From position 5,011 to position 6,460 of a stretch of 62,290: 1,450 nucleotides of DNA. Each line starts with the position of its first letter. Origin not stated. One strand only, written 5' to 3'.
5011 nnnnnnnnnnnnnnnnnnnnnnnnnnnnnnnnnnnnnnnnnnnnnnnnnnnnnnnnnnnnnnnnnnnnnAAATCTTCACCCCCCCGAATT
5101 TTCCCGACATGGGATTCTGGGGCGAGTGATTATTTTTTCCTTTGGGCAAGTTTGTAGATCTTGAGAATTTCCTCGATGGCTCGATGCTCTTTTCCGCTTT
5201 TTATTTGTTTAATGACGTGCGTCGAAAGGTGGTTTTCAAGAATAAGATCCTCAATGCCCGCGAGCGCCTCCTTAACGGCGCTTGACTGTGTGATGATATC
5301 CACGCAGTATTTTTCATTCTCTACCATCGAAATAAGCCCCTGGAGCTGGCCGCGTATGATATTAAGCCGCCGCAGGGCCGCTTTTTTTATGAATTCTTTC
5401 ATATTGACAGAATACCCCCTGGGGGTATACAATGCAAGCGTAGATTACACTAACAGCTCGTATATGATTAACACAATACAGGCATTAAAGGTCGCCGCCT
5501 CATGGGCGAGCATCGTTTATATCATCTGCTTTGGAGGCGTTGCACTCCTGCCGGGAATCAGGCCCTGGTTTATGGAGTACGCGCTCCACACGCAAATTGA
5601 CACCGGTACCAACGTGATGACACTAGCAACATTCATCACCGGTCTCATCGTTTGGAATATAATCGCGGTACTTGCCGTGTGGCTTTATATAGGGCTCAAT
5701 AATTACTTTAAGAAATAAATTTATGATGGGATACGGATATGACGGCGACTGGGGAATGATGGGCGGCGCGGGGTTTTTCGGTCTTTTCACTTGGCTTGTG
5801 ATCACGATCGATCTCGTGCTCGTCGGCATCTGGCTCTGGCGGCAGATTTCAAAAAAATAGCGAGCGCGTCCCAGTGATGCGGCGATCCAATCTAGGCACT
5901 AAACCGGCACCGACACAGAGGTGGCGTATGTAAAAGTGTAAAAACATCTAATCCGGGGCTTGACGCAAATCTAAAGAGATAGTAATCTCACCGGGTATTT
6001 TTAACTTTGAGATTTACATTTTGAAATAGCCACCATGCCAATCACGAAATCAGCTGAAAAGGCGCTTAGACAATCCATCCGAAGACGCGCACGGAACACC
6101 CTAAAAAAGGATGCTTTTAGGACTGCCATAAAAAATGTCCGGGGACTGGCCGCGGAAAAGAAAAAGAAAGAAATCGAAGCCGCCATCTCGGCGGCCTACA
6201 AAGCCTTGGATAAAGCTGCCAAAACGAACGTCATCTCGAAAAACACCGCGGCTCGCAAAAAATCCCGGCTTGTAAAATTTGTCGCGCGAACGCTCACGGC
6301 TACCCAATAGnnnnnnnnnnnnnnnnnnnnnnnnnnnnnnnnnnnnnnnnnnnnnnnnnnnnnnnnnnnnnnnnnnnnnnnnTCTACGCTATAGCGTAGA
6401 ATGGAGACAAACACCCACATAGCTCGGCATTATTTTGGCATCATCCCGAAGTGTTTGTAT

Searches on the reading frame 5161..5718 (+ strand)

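Call 17: search_protein_families(library=pfam, proteins=[window:5161-5718:+], max_evalue=0.01)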
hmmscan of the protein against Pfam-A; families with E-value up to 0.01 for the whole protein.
window:5161-5718:+ (185 aa): 1 family
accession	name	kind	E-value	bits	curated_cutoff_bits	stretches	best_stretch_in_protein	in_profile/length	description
PF18926.5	DUF5676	-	3e-07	31.7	27.6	1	110-181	7-80/82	2TM family of unknown function (DUF5676)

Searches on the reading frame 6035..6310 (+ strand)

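Call 17: search_protein_families(library=pfam, proteins=[window:6035-6310:+], max_evalue=0.01)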
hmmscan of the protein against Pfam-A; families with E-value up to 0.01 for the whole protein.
window:6035-6310:+ (91 aa): 2 families
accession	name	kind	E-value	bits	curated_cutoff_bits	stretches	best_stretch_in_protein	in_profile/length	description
PF01649.23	Ribosomal_S20p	-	2.5e-22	79.7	29.5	1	4-83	3-82/83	Ribosomal protein S20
PF19964.5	EAD11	-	0.0059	17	26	1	17-80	4-69/80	Effector-associated domain 11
